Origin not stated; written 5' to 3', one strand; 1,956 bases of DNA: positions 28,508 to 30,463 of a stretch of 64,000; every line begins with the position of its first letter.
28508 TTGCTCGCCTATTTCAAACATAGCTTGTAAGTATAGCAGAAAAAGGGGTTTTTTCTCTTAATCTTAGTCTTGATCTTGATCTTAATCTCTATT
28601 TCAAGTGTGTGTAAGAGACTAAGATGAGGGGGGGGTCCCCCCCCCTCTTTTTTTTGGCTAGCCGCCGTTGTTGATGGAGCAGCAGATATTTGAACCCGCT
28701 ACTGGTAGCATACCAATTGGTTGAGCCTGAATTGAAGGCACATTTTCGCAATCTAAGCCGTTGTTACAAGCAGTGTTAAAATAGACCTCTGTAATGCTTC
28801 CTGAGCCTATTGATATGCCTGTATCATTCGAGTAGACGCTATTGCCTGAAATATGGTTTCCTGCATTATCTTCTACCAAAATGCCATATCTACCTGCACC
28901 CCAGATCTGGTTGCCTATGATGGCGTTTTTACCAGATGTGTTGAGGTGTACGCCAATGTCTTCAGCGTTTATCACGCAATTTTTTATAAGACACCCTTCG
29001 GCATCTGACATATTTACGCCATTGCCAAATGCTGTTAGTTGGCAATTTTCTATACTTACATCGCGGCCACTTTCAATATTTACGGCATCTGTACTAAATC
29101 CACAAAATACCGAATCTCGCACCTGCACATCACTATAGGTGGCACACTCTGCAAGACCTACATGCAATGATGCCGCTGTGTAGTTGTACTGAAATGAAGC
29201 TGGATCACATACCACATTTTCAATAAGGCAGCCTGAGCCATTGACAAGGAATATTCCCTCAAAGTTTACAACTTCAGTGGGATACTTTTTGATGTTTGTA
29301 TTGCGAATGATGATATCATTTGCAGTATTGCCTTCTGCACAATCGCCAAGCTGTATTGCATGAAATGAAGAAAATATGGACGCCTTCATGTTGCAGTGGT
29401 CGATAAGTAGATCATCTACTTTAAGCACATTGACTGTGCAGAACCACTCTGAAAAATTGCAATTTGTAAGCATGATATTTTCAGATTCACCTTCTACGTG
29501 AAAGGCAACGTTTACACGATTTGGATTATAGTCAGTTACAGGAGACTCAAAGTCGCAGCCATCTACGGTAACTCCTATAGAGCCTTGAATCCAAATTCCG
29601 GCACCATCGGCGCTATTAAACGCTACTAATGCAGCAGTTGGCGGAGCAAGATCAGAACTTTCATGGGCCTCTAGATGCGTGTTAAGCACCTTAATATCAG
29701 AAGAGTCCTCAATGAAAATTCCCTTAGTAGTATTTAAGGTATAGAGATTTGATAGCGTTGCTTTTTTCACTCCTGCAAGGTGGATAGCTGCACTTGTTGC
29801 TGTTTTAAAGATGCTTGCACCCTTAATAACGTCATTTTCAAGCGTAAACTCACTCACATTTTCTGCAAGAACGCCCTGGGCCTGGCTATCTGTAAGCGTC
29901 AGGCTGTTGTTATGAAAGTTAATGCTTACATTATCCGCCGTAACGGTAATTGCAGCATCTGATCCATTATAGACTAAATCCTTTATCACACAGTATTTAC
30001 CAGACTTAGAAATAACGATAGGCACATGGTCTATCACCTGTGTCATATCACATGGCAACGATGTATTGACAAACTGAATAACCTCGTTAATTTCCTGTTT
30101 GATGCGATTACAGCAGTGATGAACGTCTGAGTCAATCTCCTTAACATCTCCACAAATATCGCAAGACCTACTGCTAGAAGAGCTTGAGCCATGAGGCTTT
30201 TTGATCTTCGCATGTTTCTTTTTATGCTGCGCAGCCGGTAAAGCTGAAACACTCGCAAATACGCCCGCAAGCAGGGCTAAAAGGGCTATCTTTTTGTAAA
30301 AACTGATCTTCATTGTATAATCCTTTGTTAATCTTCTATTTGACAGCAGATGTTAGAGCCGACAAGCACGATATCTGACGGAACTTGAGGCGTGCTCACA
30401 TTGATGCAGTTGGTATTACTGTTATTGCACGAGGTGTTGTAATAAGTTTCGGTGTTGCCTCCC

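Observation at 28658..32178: Tandem pair of secreted, cysteine-capped beta-helix paralogues, core of a four-member family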

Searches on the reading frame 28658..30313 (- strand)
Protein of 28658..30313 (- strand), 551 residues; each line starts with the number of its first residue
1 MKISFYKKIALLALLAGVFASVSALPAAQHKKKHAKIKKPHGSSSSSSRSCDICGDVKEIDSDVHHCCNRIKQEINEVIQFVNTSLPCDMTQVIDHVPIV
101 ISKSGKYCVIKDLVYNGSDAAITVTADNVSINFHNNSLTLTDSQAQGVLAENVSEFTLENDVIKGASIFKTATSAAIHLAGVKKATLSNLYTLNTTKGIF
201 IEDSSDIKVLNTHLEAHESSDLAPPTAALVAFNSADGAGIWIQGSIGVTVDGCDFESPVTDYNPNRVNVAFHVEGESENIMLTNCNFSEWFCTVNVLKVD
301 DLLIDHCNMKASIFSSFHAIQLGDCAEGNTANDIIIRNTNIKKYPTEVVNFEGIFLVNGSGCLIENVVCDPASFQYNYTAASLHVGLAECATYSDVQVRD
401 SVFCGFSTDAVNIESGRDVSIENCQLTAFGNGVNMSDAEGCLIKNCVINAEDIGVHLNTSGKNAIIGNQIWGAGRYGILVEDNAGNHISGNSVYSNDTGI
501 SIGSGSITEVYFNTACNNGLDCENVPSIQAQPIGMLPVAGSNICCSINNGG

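Call 4: search_protein_families(library=pfam, proteins=[window:28658-30313:-], max_evalue=1)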
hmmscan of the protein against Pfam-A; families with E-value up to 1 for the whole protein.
window:28658-30313:- (551 aa): 2 families
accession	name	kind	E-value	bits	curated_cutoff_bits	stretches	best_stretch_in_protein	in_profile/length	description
PF13229.12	Beta_helix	-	1.6e-23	83.5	25.9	3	393-519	8-138/158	Right handed beta helix region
PF05048.19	NosD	-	2.8e-16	60.1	23.6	2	352-526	17-180/212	Periplasmic copper-binding protein (NosD)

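Call 5: search_protein_families(library=ncbifam, proteins=[window:28658-30313:-], max_evalue=1)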
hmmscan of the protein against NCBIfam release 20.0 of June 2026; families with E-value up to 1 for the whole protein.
window:28658-30313:- (551 aa): 4 families
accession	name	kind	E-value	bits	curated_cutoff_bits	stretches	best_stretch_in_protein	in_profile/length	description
TIGR04247.1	NosD_copper_fam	subfamily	1.2e-10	40.5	300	2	356-516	51-212/377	nitrous oxide reductase family maturation protein NosD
TIGR03804.1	para_beta_helix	repeat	5e-07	29.3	19.45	3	432-470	1-39/44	parallel beta-helix repeat protein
NF041229.1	BagF_FevY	exception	0.004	16.4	700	1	90-156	253-318/340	phospho-2-dehydro-3-deoxyheptonate aldolase BagF/FevY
TIGR01361.1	DAHP_synth_Bsub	equivalog_domain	0.018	14.4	267.75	1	92-152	190-249/260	3-deoxy-7-phosphoheptulonate synthase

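Call 9: search_dna_similar(query=window:28658-30313:-, collection=plasmids, mode=protein, max_rows=10)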
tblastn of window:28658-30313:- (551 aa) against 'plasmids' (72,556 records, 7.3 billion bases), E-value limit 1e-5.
No match.

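Call 10: find_homologous_proteins(query=window:28658-30313:-, max_evalue=0.001)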
Query window:28658-30313:- (551 aa): 25 proteins with E <= 0.001 among 8000 candidates.
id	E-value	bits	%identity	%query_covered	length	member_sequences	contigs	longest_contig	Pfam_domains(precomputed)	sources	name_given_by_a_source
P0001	0.0e+0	1235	100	100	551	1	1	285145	PF13229.13,PF05048.20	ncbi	-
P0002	1.2e-193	663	60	90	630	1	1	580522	PF13229.13,PF05048.20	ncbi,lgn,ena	-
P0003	2.0e-191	656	58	99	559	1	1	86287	PF13229.13,PF05048.20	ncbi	-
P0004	5.1e-189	648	57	99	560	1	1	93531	PF13229.13,PF05048.20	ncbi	-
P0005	4.2e-184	631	56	99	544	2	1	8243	PF13229.13,PF12708.13,PF05048.20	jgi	-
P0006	1.7e-145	504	49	90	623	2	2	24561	PF13229.13,PF12708.13,PF05048.20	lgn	-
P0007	1.0e-138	482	50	92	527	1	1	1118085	PF13229.13,PF05048.20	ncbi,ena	-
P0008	3.2e-133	464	46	90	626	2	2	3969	PF13229.13,PF05048.20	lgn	-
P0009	1.2e-132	462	49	92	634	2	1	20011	PF13229.13,PF05048.20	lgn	-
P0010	1.2e-131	458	43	99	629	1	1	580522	PF13229.13,PF05048.20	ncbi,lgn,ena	-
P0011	1.3e-130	455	46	90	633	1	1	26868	PF13229.13,PF05048.20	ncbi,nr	ncbi:MAG: right-handed parallel beta-helix repeat-containing protein [Chlamydiales bacterium]|nr:rig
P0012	3.0e-127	444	46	95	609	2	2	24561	PF13229.13,PF05048.20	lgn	-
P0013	1.5e-124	435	46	86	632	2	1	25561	PF13229.13,PF05048.20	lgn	-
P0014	2.0e-113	398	43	87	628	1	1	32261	PF13229.13,PF05048.20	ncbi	-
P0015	3.3e-101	358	40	89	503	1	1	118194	PF13229.13,PF05048.20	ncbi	-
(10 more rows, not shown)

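Call 12: find_encoding_contigs(protein=P0001, flank=3000, max_places=3)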
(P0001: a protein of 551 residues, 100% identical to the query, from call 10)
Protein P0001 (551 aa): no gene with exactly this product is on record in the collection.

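Call 13: find_encoding_contigs(protein=P0002, flank=8000, max_places=3)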
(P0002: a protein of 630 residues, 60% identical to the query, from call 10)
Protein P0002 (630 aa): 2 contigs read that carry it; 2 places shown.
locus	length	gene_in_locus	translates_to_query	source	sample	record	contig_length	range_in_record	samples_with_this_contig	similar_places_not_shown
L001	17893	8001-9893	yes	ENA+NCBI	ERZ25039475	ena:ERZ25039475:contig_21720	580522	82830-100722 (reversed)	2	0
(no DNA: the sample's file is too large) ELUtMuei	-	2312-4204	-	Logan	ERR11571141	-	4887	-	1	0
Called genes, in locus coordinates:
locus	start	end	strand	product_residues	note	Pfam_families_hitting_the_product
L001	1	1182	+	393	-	PF02985:HEAT (faint)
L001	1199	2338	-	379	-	PF05206:TRM13 (faint), PF13679:Methyltransf_32, PF13847:Methyltransf_31, PF08242:Methyltransf_12 (weak), PF13649:Methyltransf_25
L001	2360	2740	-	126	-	-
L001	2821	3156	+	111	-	PF01329:Pterin_4a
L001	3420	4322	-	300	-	PF00133:tRNA-synt_1 (weak), PF08264:Anticodon_1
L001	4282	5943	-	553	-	PF00133:tRNA-synt_1, PF09334:tRNA-synt_1g, PF13603:tRNA-synt_1_2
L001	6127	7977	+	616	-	PF05048:NosD (faint), PF13229:Beta_helix (weak)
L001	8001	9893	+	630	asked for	PF05048:NosD, PF13229:Beta_helix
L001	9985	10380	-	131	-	-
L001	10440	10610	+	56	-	-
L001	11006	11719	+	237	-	-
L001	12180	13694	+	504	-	PF00102:Y_phosphatase, PF22784:PTP-SAK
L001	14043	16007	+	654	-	PF05048:NosD (faint), PF13229:Beta_helix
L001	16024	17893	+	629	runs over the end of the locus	PF13229:Beta_helix, PF05048:NosD (weak)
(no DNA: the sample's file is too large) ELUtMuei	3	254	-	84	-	?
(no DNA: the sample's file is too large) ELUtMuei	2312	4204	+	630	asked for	PF05048:NosD, PF13229:Beta_helix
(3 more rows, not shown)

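Call 14: find_encoding_contigs(protein=P0007, flank=8000, max_places=3)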
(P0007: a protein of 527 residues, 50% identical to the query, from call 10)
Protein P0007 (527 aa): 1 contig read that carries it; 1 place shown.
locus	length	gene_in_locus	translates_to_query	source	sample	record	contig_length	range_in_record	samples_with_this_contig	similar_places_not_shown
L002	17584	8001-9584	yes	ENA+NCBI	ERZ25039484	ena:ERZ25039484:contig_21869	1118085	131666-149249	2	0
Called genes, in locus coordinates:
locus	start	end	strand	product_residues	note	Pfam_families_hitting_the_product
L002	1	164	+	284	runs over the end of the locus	-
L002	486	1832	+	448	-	PF05598:DUF772, PF13751:DDE_Tnp_1_6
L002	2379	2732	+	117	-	-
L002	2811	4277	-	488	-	PF02934:GatB_N, PF02637:GatB_Yqey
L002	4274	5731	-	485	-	PF01425:Amidase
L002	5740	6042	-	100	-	PF02686:GatC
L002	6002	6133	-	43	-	-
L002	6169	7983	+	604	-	PF13229:Beta_helix, PF05048:NosD (faint), PF13229:Beta_helix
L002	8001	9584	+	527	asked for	PF13229:Beta_helix, PF05048:NosD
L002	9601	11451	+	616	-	PF13229:Beta_helix (weak)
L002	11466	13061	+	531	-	PF13229:Beta_helix, PF05048:NosD (weak), PF13229:Beta_helix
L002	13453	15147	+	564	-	-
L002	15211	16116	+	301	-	PF00480:ROK (weak)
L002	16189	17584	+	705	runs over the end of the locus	PF04991:LicD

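Call 15: find_related_loci(query=A1, collection=genome_contigs, flank=6000)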
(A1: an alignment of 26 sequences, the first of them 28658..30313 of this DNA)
Query A1 (551 aa) in genome_contigs; peptide patterns used: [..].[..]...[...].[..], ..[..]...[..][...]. (x = any residue, [..] = any of these).
36 stretches matched a pattern; 12 encode a relative of the query (tblastn E <= 1e-3); 10 distinct loci.
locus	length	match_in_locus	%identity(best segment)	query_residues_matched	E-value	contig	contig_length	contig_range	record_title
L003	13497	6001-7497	60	51-545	0e+0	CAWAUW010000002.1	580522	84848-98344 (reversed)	MAG: uncultured Chlamydiales bacterium isolate MFD01213.bin.2.138 genome assembly, contig: contig_21720, whole genome sh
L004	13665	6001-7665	58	1-545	0e+0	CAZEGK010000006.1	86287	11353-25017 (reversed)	MAG TPA_asm: uncultured bacterium isolate SRP262948_co1_167 genome assembly, contig: NODE_288_length_86287_cov_15.073569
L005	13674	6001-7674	57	1-548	0e+0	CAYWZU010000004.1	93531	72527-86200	MAG TPA_asm: uncultured bacterium isolate SRP262948_co1_5 genome assembly, contig: NODE_254_length_93531_cov_7.554934, w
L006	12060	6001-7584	48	1-545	2e-151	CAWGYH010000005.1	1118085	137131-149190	MAG: uncultured Chlamydiales bacterium isolate MFD01716.bin.1.202 genome assembly, contig: contig_21869, whole genome sh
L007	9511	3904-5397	50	51-545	4e-150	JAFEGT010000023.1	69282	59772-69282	MAG: Verrucomicrobia bacterium isolate SZAS-7 VERR-AMP-4__23__length-69282, whole genome shotgun sequence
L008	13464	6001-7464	43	67-546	3e-111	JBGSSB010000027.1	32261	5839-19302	MAG: Chlamydiales bacterium isolate JTS-AC372 k141_1170463, whole genome shotgun sequence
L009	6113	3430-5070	39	31-546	1e-103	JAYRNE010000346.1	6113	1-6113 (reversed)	MAG: Chlamydiales bacterium isolate XM2_XAASGE4bin.20 k141_1143867, whole genome shotgun sequence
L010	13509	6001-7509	46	51-546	8e-135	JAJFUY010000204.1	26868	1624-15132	MAG: Chlamydiales bacterium isolate bin.577 k141_4286627, whole genome shotgun sequence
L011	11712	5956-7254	36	68-545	9e-79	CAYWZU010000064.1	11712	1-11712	MAG TPA_asm: uncultured bacterium isolate SRP262948_co1_5 genome assembly, contig: NODE_5635_length_11712_cov_8.490950,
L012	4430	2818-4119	36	68-546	2e-78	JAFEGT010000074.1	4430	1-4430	MAG: Verrucomicrobia bacterium isolate SZAS-7 VERR-AMP-4__74__length-4430, whole genome shotgun sequence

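Call 19: search_solved_structures(query=A1, max_evalue=1, show_alignments=2)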
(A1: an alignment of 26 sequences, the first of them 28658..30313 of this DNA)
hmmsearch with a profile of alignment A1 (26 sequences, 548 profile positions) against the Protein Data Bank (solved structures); distinct sequences matched with E-value up to 1: 26.
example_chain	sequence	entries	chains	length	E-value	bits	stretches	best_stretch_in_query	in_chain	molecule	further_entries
4nk8_A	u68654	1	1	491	1.9e-07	33.3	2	443-518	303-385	Poly(beta-D-mannuronate) C5 epimerase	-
4ozy_A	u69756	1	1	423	2.2e-07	33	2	444-518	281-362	Poly(beta-D-mannuronate) C5 epimerase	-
4ozz_A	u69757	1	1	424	2.4e-07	32.9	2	444-518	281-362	Poly(beta-D-mannuronate) C5 epimerase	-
4nk6_A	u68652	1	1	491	2.7e-07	32.7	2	443-518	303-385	Poly(beta-D-mannuronate) C5 epimerase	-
3zpp_A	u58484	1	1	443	2.2e-06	29.7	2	168-305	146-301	CELL WALL SURFACE ANCHOR FAMILY PROTEIN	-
7xzb_A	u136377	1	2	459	0.00014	23.7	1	430-482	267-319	Fucoidan lyase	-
7xz8_A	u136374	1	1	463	0.00014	23.7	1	431-482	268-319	Fucoidan lyase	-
7xze_A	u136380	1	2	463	0.00015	23.6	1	431-482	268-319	Fucoidan lyase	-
7xz7_A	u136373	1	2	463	0.00016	23.6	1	431-482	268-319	Fucoidan lyase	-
7xza_A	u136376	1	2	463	0.00018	23.4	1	431-482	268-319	Fucoidan lyase FdlA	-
7xzf_A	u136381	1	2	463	0.00021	23.2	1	431-482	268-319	Fucoidan lyase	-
7xzc_A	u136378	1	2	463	0.00024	23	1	431-482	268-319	Fucoidan lyase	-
7xz9_A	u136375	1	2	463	0.00051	21.9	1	431-482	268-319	Fucoidan lyase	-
7xzd_A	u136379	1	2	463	0.00061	21.7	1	431-482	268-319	Fucoidan lyase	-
7o0y_A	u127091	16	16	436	0.00081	21.3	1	413-506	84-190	Probable ABC transporter binding protein NosD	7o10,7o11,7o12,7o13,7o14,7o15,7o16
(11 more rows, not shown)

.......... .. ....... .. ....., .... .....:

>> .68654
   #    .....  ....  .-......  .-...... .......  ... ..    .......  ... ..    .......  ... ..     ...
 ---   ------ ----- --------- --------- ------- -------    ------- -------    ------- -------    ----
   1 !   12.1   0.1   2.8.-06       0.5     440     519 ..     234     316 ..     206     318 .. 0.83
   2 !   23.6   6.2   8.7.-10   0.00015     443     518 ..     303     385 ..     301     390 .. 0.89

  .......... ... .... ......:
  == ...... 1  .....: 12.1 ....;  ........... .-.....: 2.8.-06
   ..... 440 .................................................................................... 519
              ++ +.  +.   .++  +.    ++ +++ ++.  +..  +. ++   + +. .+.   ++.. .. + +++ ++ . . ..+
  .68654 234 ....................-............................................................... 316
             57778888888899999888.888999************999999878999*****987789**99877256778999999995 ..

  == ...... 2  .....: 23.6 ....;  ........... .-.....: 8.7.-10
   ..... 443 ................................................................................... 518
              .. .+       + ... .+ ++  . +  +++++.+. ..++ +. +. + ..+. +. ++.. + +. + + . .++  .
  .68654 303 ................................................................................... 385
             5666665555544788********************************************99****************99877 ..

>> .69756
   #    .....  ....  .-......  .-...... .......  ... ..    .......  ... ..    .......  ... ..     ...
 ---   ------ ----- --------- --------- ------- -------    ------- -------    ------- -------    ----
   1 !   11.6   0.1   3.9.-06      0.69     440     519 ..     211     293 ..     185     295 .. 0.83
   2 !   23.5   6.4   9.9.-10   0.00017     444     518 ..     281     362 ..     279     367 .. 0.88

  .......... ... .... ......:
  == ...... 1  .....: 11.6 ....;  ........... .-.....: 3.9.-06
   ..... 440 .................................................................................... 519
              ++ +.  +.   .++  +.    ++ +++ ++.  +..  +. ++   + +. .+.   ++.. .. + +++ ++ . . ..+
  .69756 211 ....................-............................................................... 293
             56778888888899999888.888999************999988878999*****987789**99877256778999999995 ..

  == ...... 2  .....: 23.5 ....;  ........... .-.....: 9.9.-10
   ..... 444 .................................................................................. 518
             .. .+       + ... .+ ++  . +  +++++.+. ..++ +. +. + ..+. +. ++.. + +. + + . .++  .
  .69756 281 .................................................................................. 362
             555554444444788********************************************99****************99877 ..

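Call 29: predict_structure(alignment_id=A1)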
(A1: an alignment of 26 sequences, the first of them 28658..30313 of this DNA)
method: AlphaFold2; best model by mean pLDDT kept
length: 551 residues; sequences in the alignment: 26
mean_pLDDT: 83.3   pTM: 0.80
mean pLDDT of the five models: 83.3, 83.0, 82.8, 81.7, 80.8
residues with pLDDT >= 90: 335; 70-90: 100; 50-70: 50; < 50: 66
segments of 3 or more residues with pLDDT < 50: 1-56, 223-229
pLDDT, mean of each block of 10 residues (from residue 1): 37 40 32 31 33 48 71 70 56 92 94 96 97 93 97 96 93 94 98 97 99 92 47 75 98 93 79 97 97 95 98 89 91 98 85 95 98 78 93 97 93 97 96 96 98 95 96 96 91 95 86 89 74 57 66 31
secondary structure, 60 per line:
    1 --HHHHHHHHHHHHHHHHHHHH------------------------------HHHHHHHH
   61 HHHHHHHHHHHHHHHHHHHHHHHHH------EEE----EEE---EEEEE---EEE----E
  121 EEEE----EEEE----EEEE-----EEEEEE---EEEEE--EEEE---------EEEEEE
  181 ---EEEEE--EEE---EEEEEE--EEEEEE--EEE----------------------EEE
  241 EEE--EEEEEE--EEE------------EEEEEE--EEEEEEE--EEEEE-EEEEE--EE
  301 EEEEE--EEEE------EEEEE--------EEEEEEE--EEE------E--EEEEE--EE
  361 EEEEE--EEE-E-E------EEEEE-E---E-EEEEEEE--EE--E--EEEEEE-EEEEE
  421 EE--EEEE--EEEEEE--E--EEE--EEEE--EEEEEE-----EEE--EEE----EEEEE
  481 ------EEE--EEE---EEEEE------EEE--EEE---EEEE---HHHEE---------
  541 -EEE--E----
elements in order: H3-22 H53-85 E92-94 E99-101 E105-109 E113-115 E120-124 E129-132 E137-140 E146-151 E155-159 E162-165 E175-180 E184-188 E191-193 E197-202 E205-210 E213-215 E238-243 E246-251 E254-256 E269-274 E277-283 E286-290 E292-296 E299-305 E308-311 E318-322 E331-337 E340-342 E352-356 E359-365 E368-370 E381-385 E393-399 E409-414 E416-422 E425-428 E431-436 E442-444 E447-450 E453-458 E464-466 E469-471 E476-480 E487-489 E492-494 E498-502 E509-511 E514-516 E520-523 E542-544

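Call 37: search_protein_representatives(alignment_id=A1)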
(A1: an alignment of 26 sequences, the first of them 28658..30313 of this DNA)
Query: 26 sequences, 548 profile positions. Proteins with E-value up to 0.001 (for the whole library): 27136; up to 1e-10: 5015; up to 1e-30: 352. The best 150 are listed.
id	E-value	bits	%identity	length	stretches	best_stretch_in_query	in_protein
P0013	1.1e-231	786.6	-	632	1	9-547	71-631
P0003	1.5e-214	730.1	-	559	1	12-546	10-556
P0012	2.8e-206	702.8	-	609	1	5-547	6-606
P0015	2.8e-205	699.5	-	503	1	52-545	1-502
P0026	6.5e-200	681.8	-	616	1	10-547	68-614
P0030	7.6e-197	671.6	-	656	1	10-546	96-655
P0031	9.5e-178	608.6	-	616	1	10-546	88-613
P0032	1.4e-174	598.1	-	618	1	14-546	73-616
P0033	2.5e-173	594.0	-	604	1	23-547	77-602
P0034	2.2e-165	567.8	-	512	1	55-545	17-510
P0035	2.2e-154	531.5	-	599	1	9-547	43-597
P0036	1.8e-149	515.3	-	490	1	48-546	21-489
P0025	2.6e-143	494.9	-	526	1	33-547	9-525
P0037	2.0e-141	488.7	-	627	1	12-547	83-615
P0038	6.2e-138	477.2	-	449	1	64-546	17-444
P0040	1.4e-130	452.9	-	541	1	85-545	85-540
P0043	4.5e-123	428.2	-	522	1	85-547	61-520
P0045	7.6e-121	420.8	-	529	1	84-547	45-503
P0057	1.5e-104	367.0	-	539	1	63-546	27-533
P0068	3.9e-86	306.2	-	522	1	63-546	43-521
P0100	2.4e-63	231.0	-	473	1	82-506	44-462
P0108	1.6e-58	215.1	-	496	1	92-527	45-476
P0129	1.2e-50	189.1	-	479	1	69-518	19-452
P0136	4.8e-50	187.1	-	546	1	91-543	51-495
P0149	4.0e-48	180.7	-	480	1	94-543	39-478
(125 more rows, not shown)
